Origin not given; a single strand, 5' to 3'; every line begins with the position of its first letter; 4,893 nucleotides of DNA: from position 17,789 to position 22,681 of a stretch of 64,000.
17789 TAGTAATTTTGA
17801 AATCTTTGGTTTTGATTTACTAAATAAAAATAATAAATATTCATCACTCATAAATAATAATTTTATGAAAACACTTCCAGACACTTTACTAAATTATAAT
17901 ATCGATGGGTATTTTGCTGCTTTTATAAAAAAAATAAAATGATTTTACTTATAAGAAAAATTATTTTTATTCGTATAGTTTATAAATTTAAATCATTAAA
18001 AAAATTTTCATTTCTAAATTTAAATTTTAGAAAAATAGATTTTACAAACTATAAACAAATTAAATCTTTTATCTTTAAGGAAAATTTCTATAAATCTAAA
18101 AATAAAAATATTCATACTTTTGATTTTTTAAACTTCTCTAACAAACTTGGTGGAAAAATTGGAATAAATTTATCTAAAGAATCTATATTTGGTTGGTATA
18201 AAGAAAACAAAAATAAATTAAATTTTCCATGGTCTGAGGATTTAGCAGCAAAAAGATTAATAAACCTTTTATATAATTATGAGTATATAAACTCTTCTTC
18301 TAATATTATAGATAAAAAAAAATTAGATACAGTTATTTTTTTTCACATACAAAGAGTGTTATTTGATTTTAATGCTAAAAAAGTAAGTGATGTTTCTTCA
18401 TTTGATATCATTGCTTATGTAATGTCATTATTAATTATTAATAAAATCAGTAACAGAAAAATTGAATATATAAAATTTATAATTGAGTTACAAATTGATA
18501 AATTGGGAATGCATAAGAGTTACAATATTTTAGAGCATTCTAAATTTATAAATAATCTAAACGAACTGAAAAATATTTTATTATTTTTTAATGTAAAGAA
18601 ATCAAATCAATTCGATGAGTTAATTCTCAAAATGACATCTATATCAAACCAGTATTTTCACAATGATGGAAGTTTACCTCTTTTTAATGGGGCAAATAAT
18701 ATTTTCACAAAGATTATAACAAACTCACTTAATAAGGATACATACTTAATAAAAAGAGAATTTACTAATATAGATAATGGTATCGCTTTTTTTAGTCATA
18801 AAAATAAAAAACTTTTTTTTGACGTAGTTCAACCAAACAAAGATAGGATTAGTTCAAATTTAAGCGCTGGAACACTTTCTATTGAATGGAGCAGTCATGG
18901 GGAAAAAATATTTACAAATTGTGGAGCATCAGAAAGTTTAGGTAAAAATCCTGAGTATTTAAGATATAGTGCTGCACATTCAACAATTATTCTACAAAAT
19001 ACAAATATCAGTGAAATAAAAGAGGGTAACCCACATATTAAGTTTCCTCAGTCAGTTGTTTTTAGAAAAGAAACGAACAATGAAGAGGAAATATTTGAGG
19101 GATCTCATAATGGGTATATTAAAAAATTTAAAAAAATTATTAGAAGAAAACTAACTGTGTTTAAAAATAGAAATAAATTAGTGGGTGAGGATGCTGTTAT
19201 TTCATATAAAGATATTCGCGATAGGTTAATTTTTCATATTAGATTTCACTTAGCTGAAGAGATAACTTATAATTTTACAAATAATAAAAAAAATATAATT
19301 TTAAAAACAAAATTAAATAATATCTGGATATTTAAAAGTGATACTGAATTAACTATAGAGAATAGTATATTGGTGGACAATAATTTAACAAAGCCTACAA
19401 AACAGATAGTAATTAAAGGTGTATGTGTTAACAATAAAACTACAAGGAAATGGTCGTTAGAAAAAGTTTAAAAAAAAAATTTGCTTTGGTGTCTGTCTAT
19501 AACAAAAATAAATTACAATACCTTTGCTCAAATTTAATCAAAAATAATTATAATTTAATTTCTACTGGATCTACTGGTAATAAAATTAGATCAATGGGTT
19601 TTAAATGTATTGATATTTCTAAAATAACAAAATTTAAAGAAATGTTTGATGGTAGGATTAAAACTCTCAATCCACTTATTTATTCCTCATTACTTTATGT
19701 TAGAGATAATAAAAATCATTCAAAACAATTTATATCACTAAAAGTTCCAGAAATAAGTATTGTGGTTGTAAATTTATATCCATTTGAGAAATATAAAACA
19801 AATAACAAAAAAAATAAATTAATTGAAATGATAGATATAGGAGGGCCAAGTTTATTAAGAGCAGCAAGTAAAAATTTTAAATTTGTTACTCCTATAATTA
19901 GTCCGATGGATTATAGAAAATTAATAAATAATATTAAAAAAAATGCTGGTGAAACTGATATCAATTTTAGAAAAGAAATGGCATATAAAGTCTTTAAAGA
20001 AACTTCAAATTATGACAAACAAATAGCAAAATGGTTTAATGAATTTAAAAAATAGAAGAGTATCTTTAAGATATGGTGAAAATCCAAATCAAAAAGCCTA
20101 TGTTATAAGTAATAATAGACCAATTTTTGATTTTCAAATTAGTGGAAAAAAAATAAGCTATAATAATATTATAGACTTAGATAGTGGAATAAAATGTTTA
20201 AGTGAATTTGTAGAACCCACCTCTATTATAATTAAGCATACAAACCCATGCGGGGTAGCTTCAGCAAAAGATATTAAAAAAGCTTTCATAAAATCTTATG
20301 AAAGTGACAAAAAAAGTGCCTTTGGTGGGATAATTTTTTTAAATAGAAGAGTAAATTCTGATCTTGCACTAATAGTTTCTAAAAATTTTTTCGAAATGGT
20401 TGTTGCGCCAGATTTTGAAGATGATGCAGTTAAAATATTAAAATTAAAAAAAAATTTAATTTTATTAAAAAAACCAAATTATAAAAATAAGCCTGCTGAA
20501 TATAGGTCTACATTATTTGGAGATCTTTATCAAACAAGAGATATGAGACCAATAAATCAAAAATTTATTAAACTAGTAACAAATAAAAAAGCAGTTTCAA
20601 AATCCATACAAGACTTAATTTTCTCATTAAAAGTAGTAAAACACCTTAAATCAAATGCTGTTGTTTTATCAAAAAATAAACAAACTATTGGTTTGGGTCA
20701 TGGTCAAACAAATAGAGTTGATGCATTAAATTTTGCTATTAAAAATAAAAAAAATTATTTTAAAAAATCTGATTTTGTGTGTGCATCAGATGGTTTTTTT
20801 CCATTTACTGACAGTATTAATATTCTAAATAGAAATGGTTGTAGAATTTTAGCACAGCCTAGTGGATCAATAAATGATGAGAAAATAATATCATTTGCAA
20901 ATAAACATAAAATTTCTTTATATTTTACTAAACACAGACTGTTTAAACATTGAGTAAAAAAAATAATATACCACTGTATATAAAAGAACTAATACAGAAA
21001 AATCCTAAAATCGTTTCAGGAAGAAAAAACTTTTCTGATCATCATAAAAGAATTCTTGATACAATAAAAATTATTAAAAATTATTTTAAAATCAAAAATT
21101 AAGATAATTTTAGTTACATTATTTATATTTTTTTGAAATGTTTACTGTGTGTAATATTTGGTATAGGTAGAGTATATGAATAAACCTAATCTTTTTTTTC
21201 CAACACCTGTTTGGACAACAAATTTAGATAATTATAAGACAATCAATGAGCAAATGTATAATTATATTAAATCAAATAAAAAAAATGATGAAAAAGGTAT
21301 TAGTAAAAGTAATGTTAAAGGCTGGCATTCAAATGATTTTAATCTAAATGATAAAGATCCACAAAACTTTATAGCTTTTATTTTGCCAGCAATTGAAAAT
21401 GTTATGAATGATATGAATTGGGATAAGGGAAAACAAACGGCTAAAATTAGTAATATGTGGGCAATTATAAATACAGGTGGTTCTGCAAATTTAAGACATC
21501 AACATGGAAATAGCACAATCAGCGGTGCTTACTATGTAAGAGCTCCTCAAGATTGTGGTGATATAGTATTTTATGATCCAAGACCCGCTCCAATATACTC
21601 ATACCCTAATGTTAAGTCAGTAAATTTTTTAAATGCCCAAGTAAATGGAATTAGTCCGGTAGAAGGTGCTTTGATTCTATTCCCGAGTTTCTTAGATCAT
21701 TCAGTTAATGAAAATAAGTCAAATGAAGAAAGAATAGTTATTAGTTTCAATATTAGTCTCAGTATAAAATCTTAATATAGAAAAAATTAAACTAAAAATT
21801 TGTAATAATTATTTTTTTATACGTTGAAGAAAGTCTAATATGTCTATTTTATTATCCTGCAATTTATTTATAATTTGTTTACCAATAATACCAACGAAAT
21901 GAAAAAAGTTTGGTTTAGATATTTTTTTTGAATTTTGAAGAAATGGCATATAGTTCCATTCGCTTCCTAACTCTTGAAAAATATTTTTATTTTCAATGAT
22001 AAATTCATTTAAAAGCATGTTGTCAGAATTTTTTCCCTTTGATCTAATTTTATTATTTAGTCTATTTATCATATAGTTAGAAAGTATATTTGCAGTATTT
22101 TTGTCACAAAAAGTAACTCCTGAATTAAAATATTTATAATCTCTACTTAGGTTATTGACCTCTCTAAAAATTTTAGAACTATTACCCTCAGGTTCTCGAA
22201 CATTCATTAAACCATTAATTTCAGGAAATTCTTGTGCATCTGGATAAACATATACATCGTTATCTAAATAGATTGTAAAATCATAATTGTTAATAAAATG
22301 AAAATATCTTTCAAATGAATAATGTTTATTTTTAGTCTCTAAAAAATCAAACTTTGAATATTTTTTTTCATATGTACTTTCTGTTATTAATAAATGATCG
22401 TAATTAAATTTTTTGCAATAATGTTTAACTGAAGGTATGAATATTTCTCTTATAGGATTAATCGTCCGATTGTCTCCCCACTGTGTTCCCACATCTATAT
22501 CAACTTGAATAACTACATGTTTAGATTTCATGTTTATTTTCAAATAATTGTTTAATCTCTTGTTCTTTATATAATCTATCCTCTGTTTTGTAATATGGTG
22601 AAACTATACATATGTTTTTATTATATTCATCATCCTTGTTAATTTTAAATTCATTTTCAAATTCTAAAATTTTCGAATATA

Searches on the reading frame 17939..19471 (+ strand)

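Call 9: search_protein_families(library=pfam, proteins=[window:17939-19471:+], max_evalue=0.01)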
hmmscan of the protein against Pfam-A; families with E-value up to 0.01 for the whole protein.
window:17939-19471:+ (510 aa): 1 family
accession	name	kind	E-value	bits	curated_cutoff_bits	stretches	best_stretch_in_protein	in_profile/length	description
PF07940.18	Hepar_II_III_C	-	8e-38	130.7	24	1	281-505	13-236/237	Heparinase II/III-like, C-terminal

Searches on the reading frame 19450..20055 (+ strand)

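Call 9: search_protein_families(library=pfam, proteins=[window:19450-20055:+], max_evalue=0.01)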
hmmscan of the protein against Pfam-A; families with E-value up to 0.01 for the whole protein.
window:19450-20055:+ (201 aa): 2 families
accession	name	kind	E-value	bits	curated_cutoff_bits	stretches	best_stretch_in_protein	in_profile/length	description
PF01808.24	AICARFT_IMPCHas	-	1.3e-13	51.6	25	1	139-198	1-59/311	AICARFT/IMPCHase bienzyme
PF02142.27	MGS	-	2.2e-12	47.4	24.1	1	25-133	5-93/94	MGS-like domain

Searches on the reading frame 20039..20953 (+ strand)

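Call 9: search_protein_families(library=pfam, proteins=[window:20039-20953:+], max_evalue=0.01)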
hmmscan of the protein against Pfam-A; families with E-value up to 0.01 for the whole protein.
window:20039-20953:+ (304 aa): 1 family
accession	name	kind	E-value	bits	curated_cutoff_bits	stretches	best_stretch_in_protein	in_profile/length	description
PF01808.24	AICARFT_IMPCHas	-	7.1e-79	265.9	25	1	6-235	75-310/311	AICARFT/IMPCHase bienzyme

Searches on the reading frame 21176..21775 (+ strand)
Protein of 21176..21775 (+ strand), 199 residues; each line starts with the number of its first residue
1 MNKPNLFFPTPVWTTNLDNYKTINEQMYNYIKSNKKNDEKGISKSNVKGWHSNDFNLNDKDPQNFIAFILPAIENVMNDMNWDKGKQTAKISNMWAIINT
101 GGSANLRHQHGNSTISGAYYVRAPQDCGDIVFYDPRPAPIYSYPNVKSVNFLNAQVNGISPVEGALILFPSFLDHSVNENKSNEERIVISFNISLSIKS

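Call 9: search_protein_families(library=pfam, proteins=[window:21176-21775:+], max_evalue=0.01)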
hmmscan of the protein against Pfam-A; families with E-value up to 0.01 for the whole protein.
window:21176-21775:+ (199 aa): 2 families
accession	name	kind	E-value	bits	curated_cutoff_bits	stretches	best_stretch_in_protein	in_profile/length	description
PF13759.12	2OG-FeII_Oxy_5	-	6.3e-24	84.7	27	1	93-192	1-101/101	Putative 2OG-Fe(II) oxygenase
PF13640.12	2OG-FeII_Oxy_3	-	0.00038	21.8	27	1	109-193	24-97/98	2OG-Fe(II) oxygenase superfamily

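Call 62: search_protein_families(library=ncbifam, proteins=[window:21176-21775:+], max_evalue=1)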
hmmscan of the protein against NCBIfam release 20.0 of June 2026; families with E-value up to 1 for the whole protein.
window:21176-21775:+ (199 aa): 1 family
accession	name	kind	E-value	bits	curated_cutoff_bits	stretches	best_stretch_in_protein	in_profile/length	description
TIGR02466.1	TIGR02466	subfamily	6.7e-36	124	62.5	1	6-194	2-199/201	TIGR02466 family protein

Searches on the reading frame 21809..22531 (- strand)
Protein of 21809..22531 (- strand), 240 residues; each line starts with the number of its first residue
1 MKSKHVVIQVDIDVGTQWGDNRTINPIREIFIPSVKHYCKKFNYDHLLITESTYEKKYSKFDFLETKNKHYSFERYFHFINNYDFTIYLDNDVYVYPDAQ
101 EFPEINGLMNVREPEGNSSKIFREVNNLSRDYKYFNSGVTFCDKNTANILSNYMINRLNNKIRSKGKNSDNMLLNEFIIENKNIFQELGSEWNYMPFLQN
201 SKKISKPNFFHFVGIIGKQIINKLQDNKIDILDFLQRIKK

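Call 9: search_protein_families(library=pfam, proteins=[window:21809-22531:-], max_evalue=0.01)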
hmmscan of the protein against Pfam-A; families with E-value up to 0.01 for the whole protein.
window:21809-22531:- (240 aa): 1 family
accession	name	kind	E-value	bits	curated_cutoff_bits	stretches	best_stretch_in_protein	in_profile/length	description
PF23465.1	DUF7131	-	0.0034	17.6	24.1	1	134-170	9-45/57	Domain of unknown function (DUF7131)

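Call 51: search_solved_structures(query=window:21809-22531:-, max_evalue=10)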
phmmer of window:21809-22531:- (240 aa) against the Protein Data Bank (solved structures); distinct sequences matched with E-value up to 10: 1.
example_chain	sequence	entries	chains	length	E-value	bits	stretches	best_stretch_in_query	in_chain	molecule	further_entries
1b78_A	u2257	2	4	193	0.17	14.7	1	111-169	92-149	PYROPHOSPHATASE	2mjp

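Call 62: search_protein_families(library=ncbifam, proteins=[window:21809-22531:-], max_evalue=1)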
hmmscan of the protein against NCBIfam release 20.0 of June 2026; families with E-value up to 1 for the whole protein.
window:21809-22531:- (240 aa): 0 families

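Call 63: search_protein_families(library=pfam, proteins=[window:21809-22531:-], max_evalue=10)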
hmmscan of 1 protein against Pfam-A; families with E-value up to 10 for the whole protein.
window:21809-22531:- (240 aa): 1 family
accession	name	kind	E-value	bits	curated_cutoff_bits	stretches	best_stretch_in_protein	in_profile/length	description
PF23465.1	DUF7131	-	0.0034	17.6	24.1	1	134-170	9-45/57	Domain of unknown function (DUF7131)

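Call 64: find_homologous_proteins(query=window:21809-22531:-, max_evalue=0.001)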
Query window:21809-22531:- (240 aa): 221 proteins with E <= 0.001 among 354 candidates; the best 120 are listed.
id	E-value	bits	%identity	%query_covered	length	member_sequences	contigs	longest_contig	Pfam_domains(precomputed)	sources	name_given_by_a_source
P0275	1.9e-138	478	87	100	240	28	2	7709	-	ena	-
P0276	2.2e-134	465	85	100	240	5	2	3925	-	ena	-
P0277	2.7e-134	464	86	100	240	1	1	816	-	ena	-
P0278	1.5e-133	462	85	100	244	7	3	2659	-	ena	-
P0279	4.6e-133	460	84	100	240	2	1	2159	-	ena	-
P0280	1.6e-132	458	85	100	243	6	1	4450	-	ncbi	-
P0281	6.4e-132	456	83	100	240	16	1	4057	-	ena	-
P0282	1.1e-131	456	83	100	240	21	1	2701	PF01501.27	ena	-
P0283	2.3e-129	448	84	100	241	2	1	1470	-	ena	-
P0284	8.2e-129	446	82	100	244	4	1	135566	-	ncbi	-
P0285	2.2e-126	438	82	100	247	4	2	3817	-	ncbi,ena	-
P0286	5.7e-125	434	79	100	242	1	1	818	-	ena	-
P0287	5.8e-124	430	79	100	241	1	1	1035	-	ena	-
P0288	1.5e-123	429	78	100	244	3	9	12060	-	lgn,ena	-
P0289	2.0e-122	425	79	100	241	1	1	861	-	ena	-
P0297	8.2e-119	414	75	100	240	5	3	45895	PF01501.27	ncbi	-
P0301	5.1e-118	411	75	100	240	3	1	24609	PF01501.27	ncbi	-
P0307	4.7e-116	405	75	100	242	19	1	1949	PF01501.27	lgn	-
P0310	7.5e-116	404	75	100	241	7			PF01501.27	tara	tara:strand:- start:1603 stop:2328 length:726 start_codon:yes stop_codon:yes gene_type:complete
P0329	2.1e-113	396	73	100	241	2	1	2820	PF01501.27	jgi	-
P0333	4.2e-113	395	71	100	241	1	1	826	PF01501.27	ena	-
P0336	9.2e-113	394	73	100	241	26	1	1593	PF01501.27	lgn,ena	-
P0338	1.6e-112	393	71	100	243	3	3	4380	PF01501.27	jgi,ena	jgi:hypothetical protein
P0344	4.1e-112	392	74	100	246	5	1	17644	PF01501.27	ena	-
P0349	3.3e-111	389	70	100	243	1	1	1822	PF01501.27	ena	-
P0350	4.6e-111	388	72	100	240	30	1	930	PF01501.27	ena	-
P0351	4.9e-111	388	71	100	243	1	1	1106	PF01501.27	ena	-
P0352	4.9e-111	388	71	100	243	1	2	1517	PF01501.27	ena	-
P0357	1.2e-110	387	71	100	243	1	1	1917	PF01501.27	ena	-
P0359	1.4e-110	387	71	100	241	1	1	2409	PF01501.27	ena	-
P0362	2.7e-110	386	70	100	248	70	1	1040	PF01501.27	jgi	-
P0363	4.2e-110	385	73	100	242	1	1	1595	PF01501.27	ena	-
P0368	6.0e-110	385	69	100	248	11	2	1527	PF01501.27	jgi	jgi:hypothetical protein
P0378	5.5e-109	381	72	95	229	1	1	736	PF01501.27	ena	-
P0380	6.2e-109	381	68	100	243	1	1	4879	PF01501.27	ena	-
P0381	6.3e-109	381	71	100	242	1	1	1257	PF01501.27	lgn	-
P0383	7.9e-109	381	70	100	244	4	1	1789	PF01501.27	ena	-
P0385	1.0e-108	381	73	100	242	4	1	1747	PF01501.27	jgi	-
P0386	1.1e-108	380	69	100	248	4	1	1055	PF01501.27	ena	-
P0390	1.7e-108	380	72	100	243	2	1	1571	PF01501.27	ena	-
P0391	1.7e-108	380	69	100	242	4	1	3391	PF01501.27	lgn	-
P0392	1.8e-108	380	69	98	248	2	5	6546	PF01501.27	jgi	jgi:hypothetical protein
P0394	2.5e-108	379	69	98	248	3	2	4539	PF01501.27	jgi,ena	-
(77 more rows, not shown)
